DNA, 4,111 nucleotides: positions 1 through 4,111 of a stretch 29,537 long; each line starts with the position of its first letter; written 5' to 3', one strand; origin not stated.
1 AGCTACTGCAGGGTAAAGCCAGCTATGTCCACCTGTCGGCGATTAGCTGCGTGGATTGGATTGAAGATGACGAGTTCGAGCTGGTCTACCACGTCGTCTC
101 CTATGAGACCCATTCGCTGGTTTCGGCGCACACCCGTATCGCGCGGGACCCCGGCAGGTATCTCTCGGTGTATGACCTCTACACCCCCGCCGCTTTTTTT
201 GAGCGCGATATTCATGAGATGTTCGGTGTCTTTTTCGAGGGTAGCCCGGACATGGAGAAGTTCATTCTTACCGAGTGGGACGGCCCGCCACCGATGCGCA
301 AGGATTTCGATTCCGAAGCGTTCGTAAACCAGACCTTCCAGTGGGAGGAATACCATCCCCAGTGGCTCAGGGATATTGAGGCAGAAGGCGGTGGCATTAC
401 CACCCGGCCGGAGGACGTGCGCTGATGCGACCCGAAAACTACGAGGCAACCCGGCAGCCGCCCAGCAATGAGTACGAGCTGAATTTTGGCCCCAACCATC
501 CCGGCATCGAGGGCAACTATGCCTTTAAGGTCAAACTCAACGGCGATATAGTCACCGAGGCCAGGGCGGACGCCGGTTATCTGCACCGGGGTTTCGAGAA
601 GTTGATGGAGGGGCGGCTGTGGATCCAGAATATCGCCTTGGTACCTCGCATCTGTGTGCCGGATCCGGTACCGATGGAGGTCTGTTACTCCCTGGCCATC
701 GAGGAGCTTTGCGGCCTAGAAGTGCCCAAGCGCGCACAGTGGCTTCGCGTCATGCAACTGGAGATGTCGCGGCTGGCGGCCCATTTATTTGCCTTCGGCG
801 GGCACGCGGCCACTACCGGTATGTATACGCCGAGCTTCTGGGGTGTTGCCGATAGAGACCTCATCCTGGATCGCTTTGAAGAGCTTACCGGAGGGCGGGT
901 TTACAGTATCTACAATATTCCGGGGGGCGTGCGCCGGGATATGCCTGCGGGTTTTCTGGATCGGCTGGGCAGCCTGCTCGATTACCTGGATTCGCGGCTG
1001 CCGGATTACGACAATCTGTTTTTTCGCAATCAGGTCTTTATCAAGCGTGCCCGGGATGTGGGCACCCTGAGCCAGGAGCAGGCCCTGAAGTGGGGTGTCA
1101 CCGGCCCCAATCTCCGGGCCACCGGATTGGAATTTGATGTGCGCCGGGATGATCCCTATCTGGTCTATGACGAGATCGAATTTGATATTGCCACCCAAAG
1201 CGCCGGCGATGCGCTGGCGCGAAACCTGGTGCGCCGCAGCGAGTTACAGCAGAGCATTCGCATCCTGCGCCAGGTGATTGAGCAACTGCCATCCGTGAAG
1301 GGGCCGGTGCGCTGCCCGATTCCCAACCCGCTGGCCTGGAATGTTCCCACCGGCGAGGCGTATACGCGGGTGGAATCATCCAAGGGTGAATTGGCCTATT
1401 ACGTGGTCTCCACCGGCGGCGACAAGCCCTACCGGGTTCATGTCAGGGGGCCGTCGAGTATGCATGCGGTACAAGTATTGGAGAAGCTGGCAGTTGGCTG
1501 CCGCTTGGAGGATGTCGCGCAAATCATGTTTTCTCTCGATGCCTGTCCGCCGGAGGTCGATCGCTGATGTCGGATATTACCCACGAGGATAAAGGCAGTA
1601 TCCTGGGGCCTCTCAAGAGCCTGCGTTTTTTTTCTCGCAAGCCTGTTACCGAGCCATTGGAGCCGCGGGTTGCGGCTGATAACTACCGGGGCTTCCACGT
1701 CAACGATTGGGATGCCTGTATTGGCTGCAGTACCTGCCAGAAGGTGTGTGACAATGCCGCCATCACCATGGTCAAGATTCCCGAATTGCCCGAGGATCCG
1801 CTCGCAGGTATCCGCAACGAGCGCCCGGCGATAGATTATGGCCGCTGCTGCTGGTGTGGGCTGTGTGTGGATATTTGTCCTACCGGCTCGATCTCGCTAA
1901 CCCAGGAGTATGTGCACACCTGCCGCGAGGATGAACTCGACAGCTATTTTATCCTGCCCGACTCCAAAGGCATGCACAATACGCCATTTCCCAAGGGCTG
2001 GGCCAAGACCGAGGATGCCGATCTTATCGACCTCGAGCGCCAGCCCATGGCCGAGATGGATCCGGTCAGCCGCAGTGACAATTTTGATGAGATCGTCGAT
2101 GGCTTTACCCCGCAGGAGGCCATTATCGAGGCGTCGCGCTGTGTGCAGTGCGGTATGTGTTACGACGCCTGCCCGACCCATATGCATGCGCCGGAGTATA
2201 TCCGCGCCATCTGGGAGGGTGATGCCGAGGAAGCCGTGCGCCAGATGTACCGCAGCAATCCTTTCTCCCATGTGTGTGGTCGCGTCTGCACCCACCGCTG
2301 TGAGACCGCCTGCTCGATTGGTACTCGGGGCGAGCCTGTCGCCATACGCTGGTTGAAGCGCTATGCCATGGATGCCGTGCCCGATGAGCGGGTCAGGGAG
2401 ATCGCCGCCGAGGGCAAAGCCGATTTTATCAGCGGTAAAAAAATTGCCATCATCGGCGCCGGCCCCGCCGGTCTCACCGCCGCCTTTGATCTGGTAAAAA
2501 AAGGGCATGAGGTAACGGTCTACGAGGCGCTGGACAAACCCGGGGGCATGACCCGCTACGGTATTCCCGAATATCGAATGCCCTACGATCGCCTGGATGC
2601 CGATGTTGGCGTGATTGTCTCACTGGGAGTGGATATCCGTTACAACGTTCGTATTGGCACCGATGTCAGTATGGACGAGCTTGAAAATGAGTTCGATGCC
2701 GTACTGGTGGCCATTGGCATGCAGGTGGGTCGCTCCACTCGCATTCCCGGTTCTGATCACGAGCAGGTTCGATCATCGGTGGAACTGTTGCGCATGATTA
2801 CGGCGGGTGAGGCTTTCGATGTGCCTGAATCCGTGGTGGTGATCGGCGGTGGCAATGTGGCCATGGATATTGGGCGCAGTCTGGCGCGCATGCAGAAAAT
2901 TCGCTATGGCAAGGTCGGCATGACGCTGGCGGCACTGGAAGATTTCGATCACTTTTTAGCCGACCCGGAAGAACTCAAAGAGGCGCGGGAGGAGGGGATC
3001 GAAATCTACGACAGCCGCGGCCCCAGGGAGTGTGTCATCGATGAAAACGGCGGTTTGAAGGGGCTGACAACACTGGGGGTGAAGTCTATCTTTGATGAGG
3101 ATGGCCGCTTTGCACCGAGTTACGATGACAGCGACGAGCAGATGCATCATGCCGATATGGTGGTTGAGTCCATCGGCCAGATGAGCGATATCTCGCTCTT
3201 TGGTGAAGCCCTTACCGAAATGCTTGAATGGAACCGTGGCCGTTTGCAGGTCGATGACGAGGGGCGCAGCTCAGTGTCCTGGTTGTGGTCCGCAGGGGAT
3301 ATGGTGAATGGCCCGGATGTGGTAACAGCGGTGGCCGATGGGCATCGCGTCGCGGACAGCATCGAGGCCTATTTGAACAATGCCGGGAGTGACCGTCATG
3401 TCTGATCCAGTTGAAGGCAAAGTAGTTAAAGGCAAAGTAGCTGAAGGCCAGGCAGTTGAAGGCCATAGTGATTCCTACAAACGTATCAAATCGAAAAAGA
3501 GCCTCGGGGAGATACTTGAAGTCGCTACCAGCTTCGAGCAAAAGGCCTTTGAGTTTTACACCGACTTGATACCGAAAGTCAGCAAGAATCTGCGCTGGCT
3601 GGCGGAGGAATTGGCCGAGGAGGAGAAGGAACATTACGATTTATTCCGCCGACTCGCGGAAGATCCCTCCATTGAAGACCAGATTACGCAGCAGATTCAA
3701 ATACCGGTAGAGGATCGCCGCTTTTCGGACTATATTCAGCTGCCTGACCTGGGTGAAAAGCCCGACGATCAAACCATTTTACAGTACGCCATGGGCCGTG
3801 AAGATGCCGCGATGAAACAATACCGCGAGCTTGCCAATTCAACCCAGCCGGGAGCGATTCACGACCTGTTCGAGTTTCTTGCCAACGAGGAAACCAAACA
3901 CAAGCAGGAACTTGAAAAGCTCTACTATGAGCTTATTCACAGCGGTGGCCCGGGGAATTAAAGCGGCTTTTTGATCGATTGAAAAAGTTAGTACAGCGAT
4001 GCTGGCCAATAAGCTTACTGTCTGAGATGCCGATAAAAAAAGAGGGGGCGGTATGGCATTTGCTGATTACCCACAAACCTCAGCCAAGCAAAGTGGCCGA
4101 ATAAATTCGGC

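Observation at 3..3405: MBS/MBX-type (sulfane-reductase-like) complex I homolog in a gammaproteobacterial chromosome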

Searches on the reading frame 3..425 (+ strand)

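Call 3: search_protein_families(library=pfam, proteins=[window:3-425:+])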
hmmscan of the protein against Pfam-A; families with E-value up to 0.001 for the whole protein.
window:3-425:+ (140 aa): 1 family
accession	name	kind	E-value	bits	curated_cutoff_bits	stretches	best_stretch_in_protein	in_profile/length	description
PF00329.25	Complex1_30kDa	-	2.3e-24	86.7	22.5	1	5-106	20-122/124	Respiratory-chain NADH dehydrogenase, 30 Kd subunit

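Call 4: search_protein_families(library=ncbifam, proteins=[window:3-425:+])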
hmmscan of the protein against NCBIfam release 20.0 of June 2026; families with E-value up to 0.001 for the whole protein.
window:3-425:+ (140 aa): 17 families
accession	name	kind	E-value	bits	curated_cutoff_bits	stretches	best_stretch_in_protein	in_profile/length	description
NF004735.0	PRK06074.2-2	equivalog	4.4e-20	72.2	176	1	3-111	46-153/158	NADH-quinone oxidoreductase subunit C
TIGR01961.1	NuoC_fam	subfamily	7.8e-20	71.6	122.45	1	5-104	21-120/122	NADH (or F420H2) dehydrogenase, subunit C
NF004738.0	PRK06074.2-5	equivalog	1.1e-19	70.8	198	1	11-112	54-159/174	NADH-quinone oxidoreductase subunit C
NF040611.1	F420_dehyd_FpoC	exception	2.2e-19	69.9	220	1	3-111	46-153/158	F420H2 dehydrogenase subunit FpoC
NF004736.0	PRK06074.2-3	equivalog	1.8e-18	66.9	239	1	10-112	64-167/183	NADH-quinone oxidoreductase subunit C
NF004734.0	PRK06074.2-1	equivalog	1.4e-15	57.6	169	1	8-103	50-150/164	NADH-quinone oxidoreductase subunit C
NF004733.0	PRK06074.1-5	equivalog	3.6e-15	56.1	225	1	6-113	53-160/203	NADH-quinone oxidoreductase subunit C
NF004737.0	PRK06074.2-4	equivalog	8e-13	48.6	144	1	5-105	31-127/150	NADH-quinone oxidoreductase subunit C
NF009808.0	PRK13292.1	equivalog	1.5e-12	46.3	1156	1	23-113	294-384/791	NADH-quinone oxidoreductase subunit B/C/D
NF006304.0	PRK08491.1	equivalog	2.5e-12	46.9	228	1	5-100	77-172/263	NADH-quinone oxidoreductase subunit C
NF008728.0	PRK11742.1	equivalog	4.3e-12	45.2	840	1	22-117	92-187/598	NADH-quinone oxidoreductase subunit C/D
NF005832.0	PRK07735.1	equivalog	3.2e-10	39.8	431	1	8-103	331-424/430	NADH-quinone oxidoreductase subunit C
NF009141.0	PRK12494.1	equivalog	2.4e-09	37.3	175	1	28-107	85-168/175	NAD(P)H-quinone oxidoreductase subunit J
NF005856.0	PRK07785.1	equivalog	3.7e-09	36.8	224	1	11-102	129-222/246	NADH-quinone oxidoreductase subunit C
NF004731.0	PRK06074.1-3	equivalog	1.8e-08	34.4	303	1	18-107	61-150/207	NADH-quinone oxidoreductase subunit C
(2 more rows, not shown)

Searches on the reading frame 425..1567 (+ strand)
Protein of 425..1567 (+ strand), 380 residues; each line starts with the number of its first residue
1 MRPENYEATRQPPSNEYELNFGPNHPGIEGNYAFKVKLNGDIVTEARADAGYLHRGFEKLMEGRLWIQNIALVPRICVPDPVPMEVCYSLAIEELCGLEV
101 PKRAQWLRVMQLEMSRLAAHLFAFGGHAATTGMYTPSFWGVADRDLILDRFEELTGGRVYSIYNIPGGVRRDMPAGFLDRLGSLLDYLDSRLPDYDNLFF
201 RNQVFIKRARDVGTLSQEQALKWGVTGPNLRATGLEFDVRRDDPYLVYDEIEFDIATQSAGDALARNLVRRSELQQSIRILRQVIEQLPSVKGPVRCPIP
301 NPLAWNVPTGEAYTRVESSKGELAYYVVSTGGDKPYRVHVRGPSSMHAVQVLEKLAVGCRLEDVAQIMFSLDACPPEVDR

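Call 3: search_protein_families(library=pfam, proteins=[window:425-1567:+])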
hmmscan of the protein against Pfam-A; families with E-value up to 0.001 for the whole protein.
window:425-1567:+ (380 aa): 1 family
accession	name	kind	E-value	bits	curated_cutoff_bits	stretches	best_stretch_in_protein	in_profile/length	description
PF00346.24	Complex1_49kDa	-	3.3e-79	266.2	24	1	131-380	2-271/271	Respiratory-chain NADH dehydrogenase, 49 Kd subunit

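Call 4: search_protein_families(library=ncbifam, proteins=[window:425-1567:+])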
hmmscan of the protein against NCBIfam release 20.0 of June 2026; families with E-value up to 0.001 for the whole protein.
window:425-1567:+ (380 aa): 11 families
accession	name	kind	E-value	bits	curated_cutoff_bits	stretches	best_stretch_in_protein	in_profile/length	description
NF004739.1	PRK06075.1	equivalog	7.5e-133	443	360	2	17-295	1-277/384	NADH-quinone oxidoreductase subunit D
TIGR01962.1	NuoD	equivalog_domain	1.3e-103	346.9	459.35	2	16-297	2-281/386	NADH dehydrogenase (quinone) subunit D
NF008974.0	PRK12322.1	equivalog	3.2e-99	332.4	522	1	15-379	5-365/366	NADH-quinone oxidoreductase subunit D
NF040602.1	F420_dehyd_FpoD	exception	1.5e-95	320.4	600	1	15-380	6-372/372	F420H2 dehydrogenase subunit FpoD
NF009808.0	PRK13292.1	equivalog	1.2e-89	301.2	1156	2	14-290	405-681/791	NADH-quinone oxidoreductase subunit B/C/D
NF008728.0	PRK11742.1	equivalog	1.1e-81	275.1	840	2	2-294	199-490/598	NADH-quinone oxidoreductase subunit C/D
NF005649.0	PRK07415.1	equivalog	1.8e-77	261.1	583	2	17-290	11-285/394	NAD(P)H-quinone oxidoreductase subunit H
NF045518.1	H2_NiFeSe_large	exception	4.7e-08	32.3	780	1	28-129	12-112/485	NiFeSe hydrogenase large subunit HysA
NF033181.1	NiFeSe_hydrog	equivalog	9.6e-08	31.3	600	1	28-124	12-107/507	nickel-dependent hydrogenase large subunit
TIGR03295.1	frhA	equivalog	4e-05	22.7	392.5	1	54-120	40-106/412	coenzyme F420 hydrogenase subunit alpha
NF007550.0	PRK10170.1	equivalog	0.00029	19.4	1101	1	28-124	27-123/597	Ni/Fe-hydrogenase large subunit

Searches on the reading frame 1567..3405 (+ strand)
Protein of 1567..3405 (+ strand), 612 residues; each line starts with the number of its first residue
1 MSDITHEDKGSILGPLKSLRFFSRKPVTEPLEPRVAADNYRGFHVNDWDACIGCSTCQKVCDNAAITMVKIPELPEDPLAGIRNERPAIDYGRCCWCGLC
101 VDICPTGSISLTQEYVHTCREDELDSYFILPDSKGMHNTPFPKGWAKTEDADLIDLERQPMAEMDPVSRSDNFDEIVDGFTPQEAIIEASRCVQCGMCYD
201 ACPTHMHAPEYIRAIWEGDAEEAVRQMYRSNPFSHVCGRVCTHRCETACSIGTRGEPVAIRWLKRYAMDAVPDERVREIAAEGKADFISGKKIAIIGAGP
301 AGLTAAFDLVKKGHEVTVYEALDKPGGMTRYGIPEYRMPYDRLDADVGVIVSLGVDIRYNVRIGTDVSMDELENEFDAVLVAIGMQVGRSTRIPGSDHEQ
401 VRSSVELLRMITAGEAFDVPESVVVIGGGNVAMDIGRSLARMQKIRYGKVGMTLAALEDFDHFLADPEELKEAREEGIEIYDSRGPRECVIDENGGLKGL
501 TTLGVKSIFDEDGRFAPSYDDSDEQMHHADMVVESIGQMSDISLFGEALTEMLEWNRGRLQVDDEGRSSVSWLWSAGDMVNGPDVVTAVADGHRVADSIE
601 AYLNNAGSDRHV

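Call 3: search_protein_families(library=pfam, proteins=[window:1567-3405:+])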
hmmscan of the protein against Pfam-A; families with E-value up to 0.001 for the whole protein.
window:1567-3405:+ (612 aa): 21 families
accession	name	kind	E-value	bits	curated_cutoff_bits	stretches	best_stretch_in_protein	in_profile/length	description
PF14691.11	Fer4_20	-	1.2e-29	102.8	25.8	1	170-271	2-108/113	Dihydroprymidine dehydrogenase domain II, 4Fe-4S cluster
PF07992.20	Pyr_redox_2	-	1.4e-26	94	26.1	1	292-588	2-287/291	Pyridine nucleotide-disulphide oxidoreductase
PF00037.32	Fer4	-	1.5e-12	47.2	21.1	2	186-205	2-21/24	4Fe-4S binding domain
PF13187.11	Fer4_9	-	1.5e-10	41.4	27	1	50-108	1-51/52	4Fe-4S dicluster domain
PF12838.12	Fer4_7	-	4.1e-10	40.4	27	1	51-107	2-51/52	4Fe-4S dicluster domain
PF13450.12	NAD_binding_8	-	1.3e-09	38.6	21.9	1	295-330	1-36/68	NAD(P)-binding Rossmann-like domain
PF00070.33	Pyr_redox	-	2.5e-08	34.7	22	0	292-326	1-35/82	Pyridine nucleotide-disulphide oxidoreductase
PF13183.11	Fer4_8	-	2.6e-07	31.5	27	1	49-107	3-67/68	4Fe-4S dicluster domain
PF13738.12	Pyr_redox_3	-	5.4e-07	29.6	30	0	288-320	162-194/305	Pyridine nucleotide-disulphide oxidoreductase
PF13484.11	Fer4_16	-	7.4e-07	30.3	30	0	93-119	1-27/66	4Fe-4S double cluster binding domain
PF12797.12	Fer4_2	-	7.9e-07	29.1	24.5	1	186-204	4-22/22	4Fe-4S binding domain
PF01266.30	DAO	-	1.4e-06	28.5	27.9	1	292-328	1-38/353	FAD dependent oxidoreductase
PF14697.11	Fer4_21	-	1.3e-05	25.6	35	0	48-110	5-58/59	4Fe-4S dicluster domain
PF13237.11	Fer4_10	-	1.4e-05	25.3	25.5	0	45-105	3-53/53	4Fe-4S dicluster domain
PF01593.30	Amino_oxidase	-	2.9e-05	24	19.8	1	301-327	2-28/443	Flavin containing amine oxidoreductase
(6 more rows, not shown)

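Call 4: search_protein_families(library=ncbifam, proteins=[window:1567-3405:+])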
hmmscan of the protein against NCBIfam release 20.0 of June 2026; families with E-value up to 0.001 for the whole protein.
window:1567-3405:+ (612 aa): 119 families (the best 25 are shown)
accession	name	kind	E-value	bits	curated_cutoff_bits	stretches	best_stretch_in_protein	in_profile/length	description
NF010590.0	PRK13984.1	equivalog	1.1e-242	806.6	946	1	9-606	8-609/611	putative oxidoreductase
NF009410.0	PRK12771.1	subfamily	4.7e-123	411.7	516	3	198-606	50-448/566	NAD(P)-binding protein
NF009454.0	PRK12814.1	equivalog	1.4e-90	304.5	916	2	196-607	102-504/657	putative NADPH-dependent glutamate synthase small subunit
NF009414.0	PRK12778.1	equivalog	5.2e-88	296.1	1103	1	150-605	288-751/752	bifunctional dihydroorotate dehydrogenase B NAD binding subunit/NADPH-dependent glutamate synthase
TIGR01316.1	gltA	equivalog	8.3e-82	275.4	471.75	1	168-603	4-449/449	NADPH-dependent glutamate synthase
NF009413.0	PRK12775.1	equivalog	4.5e-67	226.7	1895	1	158-606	299-757/1006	putative trifunctional 2-polyprenylphenol hydroxylase/glutamate synthase subunit beta/ferritin domain-containing protein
TIGR01317.1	GOGAT_sm_gam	subfamily_domain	2.7e-65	221.1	447.7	1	155-605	7-480/485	glutamate synthase small subunit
TIGR01318.1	gltD_gamma_fam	subfamily_domain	4.4e-64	216.8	482.95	1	153-604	3-466/467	glutamate synthase, small subunit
NF009408.0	PRK12769.1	equivalog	7.4e-64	216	1003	1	49-606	85-654/659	formate-dependent uric acid utilization protein AegA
TIGR03315.1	Se_ygfK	equivalog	1.3e-59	201.6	835.3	1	197-600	446-836/1012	putative selenate reductase subunit YgfK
NF009451.0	PRK12809.1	equivalog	3.1e-47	161.2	1154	1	49-600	85-631/639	formate-dependent uric acid utilization protein YgfT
NF009409.0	PRK12770.1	subfamily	1.6e-46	159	343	1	289-608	17-355/360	putative glutamate synthase subunit beta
NF009415.0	PRK12779.1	equivalog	8.8e-45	153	1519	1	201-599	213-622/944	putative bifunctional glutamate synthase subunit beta/2-polyprenylphenol hydroxylase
NF045663.1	diclust_near_Sec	equivalog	2.1e-37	128.6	530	1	197-424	19-237/759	pyridine nucleotide-disulfide oxidoreductase/dicluster-binding protein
NF004543.0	PRK05888.2-5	equivalog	2.8e-27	95.6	243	1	9-128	17-136/217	NADH-quinone oxidoreductase subunit NuoI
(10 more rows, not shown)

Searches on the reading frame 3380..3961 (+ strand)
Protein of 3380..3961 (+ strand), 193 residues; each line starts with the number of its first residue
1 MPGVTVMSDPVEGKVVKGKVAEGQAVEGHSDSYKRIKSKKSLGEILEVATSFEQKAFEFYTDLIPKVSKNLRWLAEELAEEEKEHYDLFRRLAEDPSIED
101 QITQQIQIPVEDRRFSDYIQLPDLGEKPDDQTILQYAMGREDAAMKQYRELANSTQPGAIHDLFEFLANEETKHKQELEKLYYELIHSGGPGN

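Call 3: search_protein_families(library=pfam, proteins=[window:3380-3961:+])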
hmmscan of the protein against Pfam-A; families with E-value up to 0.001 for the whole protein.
window:3380-3961:+ (193 aa): 1 family
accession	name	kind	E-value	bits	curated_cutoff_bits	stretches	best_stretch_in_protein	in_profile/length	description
PF02915.23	Rubrerythrin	-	8.7e-13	49.3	22.8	2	44-95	1-55/137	Rubrerythrin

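Call 4: search_protein_families(library=ncbifam, proteins=[window:3380-3961:+])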
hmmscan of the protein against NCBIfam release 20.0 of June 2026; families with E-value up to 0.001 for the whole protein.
window:3380-3961:+ (193 aa): 3 families
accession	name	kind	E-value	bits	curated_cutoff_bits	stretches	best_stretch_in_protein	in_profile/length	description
NF045676.1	FeExpMbfA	equivalog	6e-07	29.2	450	0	38-101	92-156/318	iron exporter MbfA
NF009413.0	PRK12775.1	equivalog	0.00019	19.4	1895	0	42-89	942-991/1006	putative trifunctional 2-polyprenylphenol hydroxylase/glutamate synthase subunit beta/ferritin domain-containing protein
NF009990.0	PRK13456.1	equivalog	0.00044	19.9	158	1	42-183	23-165/188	DNA protection protein DPS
